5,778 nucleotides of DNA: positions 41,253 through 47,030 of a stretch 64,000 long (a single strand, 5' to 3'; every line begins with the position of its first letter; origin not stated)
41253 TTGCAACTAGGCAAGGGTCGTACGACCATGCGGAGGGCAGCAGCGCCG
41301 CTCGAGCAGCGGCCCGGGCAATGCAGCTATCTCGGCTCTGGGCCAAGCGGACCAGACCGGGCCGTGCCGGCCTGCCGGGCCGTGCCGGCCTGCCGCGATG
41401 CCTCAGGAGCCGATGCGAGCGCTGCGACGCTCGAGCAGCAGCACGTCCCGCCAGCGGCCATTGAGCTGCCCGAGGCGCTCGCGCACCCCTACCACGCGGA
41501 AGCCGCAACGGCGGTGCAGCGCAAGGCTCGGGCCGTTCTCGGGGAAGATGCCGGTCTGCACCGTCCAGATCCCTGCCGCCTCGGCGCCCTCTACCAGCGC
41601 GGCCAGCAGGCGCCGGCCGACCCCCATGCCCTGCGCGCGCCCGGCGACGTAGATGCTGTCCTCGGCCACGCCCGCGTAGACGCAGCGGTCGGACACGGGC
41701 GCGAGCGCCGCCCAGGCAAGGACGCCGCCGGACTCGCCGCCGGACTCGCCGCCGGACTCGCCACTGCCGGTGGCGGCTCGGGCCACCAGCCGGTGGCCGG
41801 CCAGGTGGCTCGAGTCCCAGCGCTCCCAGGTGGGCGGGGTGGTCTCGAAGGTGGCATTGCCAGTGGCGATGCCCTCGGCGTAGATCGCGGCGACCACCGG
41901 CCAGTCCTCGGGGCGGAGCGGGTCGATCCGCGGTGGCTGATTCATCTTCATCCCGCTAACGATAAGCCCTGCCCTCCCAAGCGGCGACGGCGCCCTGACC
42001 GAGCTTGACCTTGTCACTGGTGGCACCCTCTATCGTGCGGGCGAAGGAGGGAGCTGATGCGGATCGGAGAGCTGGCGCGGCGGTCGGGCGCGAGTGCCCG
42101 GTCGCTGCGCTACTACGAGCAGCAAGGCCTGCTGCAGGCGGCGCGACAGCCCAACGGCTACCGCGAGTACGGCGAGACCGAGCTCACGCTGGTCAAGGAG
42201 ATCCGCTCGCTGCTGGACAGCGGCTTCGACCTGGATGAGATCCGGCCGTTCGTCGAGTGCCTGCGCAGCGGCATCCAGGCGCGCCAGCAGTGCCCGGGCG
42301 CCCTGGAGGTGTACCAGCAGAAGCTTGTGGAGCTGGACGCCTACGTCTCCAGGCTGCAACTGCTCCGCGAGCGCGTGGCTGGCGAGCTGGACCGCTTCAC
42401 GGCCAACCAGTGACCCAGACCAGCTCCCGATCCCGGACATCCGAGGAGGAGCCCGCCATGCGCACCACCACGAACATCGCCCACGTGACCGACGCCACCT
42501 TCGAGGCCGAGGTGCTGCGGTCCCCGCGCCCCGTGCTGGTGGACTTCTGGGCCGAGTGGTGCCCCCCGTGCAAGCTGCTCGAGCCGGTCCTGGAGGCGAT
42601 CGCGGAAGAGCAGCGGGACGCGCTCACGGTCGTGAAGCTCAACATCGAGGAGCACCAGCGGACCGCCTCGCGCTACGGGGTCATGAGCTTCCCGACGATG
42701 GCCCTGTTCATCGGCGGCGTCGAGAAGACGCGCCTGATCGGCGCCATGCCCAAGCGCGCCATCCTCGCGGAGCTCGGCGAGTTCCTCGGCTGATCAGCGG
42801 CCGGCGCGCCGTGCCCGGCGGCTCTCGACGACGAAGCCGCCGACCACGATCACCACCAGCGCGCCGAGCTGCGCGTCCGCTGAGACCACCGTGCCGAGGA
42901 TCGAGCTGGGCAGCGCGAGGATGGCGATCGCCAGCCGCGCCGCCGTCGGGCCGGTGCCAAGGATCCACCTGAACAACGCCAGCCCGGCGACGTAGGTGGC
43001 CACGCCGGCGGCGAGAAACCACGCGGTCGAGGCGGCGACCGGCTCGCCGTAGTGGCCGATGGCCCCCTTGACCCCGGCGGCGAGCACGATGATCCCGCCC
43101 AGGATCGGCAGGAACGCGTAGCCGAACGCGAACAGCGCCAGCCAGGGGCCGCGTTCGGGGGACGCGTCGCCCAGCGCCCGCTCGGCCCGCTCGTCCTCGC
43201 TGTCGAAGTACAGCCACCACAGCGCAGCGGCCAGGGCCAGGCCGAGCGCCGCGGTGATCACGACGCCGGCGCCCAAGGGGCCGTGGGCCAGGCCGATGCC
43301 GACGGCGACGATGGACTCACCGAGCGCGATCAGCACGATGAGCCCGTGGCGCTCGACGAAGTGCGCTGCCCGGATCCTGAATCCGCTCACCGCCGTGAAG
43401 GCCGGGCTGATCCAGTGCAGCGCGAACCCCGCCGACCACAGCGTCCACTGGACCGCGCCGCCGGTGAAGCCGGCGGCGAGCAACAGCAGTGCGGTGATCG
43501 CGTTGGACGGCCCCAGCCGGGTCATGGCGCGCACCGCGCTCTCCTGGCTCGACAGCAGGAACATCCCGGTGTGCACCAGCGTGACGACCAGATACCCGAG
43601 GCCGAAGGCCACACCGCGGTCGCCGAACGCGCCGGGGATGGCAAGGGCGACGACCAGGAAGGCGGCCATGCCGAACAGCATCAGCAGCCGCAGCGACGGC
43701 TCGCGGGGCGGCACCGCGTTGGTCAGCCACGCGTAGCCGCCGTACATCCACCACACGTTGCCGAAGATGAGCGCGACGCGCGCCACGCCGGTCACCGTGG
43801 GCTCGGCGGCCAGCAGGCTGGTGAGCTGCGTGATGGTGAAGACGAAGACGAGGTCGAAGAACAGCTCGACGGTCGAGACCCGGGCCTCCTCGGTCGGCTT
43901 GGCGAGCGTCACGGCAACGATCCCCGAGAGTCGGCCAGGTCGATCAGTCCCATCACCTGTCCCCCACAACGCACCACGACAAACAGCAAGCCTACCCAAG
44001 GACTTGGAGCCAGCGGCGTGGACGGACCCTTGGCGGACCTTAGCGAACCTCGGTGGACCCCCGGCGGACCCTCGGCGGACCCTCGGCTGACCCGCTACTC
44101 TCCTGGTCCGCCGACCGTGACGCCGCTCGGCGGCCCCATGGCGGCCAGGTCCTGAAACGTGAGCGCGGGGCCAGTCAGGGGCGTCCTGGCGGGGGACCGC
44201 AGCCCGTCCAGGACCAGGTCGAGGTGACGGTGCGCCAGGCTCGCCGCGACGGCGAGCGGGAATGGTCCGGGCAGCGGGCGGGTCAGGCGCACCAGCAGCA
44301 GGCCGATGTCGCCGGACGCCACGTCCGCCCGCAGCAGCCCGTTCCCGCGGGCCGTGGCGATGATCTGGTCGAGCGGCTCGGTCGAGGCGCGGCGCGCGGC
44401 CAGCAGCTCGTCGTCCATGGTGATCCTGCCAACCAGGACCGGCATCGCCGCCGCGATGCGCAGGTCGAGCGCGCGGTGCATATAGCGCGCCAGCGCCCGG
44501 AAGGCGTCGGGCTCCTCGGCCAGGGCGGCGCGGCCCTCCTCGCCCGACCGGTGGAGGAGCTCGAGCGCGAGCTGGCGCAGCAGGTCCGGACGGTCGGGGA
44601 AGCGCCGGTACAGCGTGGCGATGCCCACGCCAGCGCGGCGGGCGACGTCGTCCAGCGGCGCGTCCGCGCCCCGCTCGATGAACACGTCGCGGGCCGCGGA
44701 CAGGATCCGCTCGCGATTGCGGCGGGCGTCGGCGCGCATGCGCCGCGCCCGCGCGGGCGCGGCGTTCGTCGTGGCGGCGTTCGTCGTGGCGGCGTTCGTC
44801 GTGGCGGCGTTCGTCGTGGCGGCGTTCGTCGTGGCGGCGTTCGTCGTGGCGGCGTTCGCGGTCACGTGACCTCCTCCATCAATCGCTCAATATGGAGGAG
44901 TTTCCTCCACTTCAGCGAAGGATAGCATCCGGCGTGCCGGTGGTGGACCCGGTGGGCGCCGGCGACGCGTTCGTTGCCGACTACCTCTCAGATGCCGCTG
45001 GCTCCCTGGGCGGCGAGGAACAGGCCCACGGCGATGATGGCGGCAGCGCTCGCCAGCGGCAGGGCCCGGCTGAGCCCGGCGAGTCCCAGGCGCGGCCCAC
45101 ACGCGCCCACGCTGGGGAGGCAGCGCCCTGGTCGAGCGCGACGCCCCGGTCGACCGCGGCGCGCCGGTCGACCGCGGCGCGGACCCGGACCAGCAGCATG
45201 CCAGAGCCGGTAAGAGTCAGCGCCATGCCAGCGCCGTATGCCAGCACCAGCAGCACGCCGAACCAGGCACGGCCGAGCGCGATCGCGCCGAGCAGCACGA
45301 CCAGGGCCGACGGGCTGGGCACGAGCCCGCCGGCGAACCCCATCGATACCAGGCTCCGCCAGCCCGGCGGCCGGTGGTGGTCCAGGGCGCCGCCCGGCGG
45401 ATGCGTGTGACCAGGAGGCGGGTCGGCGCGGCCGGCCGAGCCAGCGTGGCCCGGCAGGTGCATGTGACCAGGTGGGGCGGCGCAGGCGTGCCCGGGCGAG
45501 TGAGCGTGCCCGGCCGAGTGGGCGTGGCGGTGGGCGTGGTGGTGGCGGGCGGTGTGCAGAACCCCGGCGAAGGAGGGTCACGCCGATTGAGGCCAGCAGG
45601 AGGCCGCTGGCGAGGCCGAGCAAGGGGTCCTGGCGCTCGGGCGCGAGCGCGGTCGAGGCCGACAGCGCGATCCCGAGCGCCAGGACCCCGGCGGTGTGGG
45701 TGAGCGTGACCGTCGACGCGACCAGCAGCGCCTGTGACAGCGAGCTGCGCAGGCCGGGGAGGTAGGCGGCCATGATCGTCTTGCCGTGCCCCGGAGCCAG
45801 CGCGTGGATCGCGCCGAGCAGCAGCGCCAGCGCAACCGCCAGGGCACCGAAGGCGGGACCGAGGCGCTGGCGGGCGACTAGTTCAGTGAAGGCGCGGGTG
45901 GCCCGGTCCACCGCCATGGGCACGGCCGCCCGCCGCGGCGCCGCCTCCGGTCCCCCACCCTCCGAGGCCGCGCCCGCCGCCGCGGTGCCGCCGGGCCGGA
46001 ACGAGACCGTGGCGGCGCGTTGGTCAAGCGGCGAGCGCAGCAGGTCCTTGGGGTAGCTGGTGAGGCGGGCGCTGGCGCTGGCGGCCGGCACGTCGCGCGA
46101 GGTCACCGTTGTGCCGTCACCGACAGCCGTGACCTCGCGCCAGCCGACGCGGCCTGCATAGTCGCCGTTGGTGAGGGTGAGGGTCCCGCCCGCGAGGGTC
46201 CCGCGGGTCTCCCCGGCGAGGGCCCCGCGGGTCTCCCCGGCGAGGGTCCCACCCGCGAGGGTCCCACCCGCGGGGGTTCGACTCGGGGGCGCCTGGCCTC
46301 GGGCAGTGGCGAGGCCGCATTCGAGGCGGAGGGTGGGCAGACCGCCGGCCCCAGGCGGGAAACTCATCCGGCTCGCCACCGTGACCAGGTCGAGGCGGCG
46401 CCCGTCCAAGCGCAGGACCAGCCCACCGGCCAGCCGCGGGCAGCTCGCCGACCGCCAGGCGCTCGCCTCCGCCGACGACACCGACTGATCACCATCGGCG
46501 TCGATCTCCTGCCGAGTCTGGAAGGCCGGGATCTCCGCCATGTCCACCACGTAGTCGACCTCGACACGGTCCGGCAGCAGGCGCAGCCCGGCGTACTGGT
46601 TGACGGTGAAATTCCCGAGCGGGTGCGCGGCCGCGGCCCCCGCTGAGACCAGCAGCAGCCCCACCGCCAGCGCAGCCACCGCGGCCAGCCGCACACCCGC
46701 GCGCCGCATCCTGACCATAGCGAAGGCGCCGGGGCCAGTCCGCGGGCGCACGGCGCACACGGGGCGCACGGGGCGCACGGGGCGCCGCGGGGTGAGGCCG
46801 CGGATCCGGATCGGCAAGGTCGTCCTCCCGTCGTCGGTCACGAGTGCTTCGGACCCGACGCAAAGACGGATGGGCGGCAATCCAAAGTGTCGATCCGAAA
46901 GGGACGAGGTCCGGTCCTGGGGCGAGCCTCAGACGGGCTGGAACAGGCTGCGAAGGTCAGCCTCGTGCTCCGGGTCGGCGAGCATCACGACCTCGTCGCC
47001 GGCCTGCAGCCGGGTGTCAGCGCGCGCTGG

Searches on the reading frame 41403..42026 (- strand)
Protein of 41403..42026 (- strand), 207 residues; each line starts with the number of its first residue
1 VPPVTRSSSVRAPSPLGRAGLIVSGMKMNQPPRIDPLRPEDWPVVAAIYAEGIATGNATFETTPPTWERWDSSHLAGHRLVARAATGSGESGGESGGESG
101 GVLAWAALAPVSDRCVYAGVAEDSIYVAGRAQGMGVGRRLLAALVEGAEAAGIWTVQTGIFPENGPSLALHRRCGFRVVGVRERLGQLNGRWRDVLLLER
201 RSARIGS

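Call 9: search_protein_families(library=pfam, proteins=[window:41403-42026:-], max_evalue=0.001)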
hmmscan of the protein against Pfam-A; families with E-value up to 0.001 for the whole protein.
window:41403-42026:- (207 aa): 3 families
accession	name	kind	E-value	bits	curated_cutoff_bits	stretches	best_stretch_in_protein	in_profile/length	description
PF00583.31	Acetyltransf_1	-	7.9e-10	39.5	20.7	1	98-176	43-116/116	Acetyltransferase (GNAT) family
PF13420.13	Acetyltransf_4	-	9.4e-09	35.9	24.3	1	98-195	56-153/155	Acetyltransferase (GNAT) domain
PF13508.13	Acetyltransf_7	-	6.5e-07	30.1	27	1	100-177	12-83/84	Acetyltransferase (GNAT) domain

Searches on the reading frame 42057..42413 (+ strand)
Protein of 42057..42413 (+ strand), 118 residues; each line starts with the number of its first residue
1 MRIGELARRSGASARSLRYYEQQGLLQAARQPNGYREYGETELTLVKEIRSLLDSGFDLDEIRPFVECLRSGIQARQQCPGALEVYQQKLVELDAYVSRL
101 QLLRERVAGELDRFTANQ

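Call 10: search_protein_families(library=pfam, proteins=[window:42057-42413:+], max_evalue=0.001)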
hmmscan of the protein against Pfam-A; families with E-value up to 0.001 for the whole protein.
window:42057-42413:+ (118 aa): 3 families
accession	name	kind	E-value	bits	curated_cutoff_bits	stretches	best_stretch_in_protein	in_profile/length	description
PF13411.12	MerR_1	-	1.8e-17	63.6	21.6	1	1-63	1-63/69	MerR HTH family regulatory protein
PF00376.29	MerR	-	3.6e-14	52.7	28.2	1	2-38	1-38/38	MerR family regulatory protein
PF09278.17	MerR-DNA-bind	-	1.3e-05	26.2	25.4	1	49-106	7-61/65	MerR, DNA binding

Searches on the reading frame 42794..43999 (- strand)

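Call 10: search_protein_families(library=pfam, proteins=[window:42794-43999:-], max_evalue=0.001)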
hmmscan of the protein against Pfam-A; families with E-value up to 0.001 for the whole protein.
window:42794-43999:- (401 aa): 1 family
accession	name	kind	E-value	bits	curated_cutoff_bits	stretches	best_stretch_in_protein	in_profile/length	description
PF06772.16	LtrA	-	1.3e-87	294.8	31.9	1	40-387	1-353/356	Bacterial low temperature requirement A protein (LtrA)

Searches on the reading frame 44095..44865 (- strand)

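Call 10: search_protein_families(library=pfam, proteins=[window:44095-44865:-], max_evalue=0.001)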
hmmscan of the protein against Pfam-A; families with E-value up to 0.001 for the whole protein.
window:44095-44865:- (256 aa): 2 families
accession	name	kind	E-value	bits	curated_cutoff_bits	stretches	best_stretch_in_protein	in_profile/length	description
PF00440.29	TetR_N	-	3.8e-12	46.2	24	1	54-98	1-46/47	Bacterial regulatory proteins, tetR family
PF21597.2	TetR_C_43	-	4.3e-06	27.3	27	1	124-223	5-104/105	Transcriptional regulator SbtR-like, C-terminal domain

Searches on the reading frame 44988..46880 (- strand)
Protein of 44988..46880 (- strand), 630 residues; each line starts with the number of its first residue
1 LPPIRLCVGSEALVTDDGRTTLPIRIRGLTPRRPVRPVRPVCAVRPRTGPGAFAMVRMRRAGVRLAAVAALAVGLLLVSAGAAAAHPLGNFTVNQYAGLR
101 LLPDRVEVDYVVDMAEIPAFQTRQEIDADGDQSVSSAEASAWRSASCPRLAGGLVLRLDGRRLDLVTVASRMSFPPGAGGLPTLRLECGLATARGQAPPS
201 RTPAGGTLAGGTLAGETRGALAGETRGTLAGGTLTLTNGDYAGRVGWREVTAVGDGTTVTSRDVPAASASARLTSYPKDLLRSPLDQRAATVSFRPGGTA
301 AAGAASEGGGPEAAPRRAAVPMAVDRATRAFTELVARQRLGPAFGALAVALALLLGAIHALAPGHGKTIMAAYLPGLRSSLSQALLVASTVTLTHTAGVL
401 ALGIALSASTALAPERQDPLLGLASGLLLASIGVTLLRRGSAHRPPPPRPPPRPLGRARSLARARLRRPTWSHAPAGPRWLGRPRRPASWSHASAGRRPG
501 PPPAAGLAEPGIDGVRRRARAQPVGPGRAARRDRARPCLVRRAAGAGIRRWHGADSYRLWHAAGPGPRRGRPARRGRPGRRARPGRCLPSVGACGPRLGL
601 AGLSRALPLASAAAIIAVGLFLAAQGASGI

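Call 10: search_protein_families(library=pfam, proteins=[window:44988-46880:-], max_evalue=0.001)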
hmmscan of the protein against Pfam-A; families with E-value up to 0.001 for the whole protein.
window:44988-46880:- (630 aa): 1 family
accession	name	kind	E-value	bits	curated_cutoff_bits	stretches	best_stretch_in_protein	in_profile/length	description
PF03824.22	NicO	-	0.0001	22.2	27.7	1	348-431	4-94/287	High-affinity nickel-transport protein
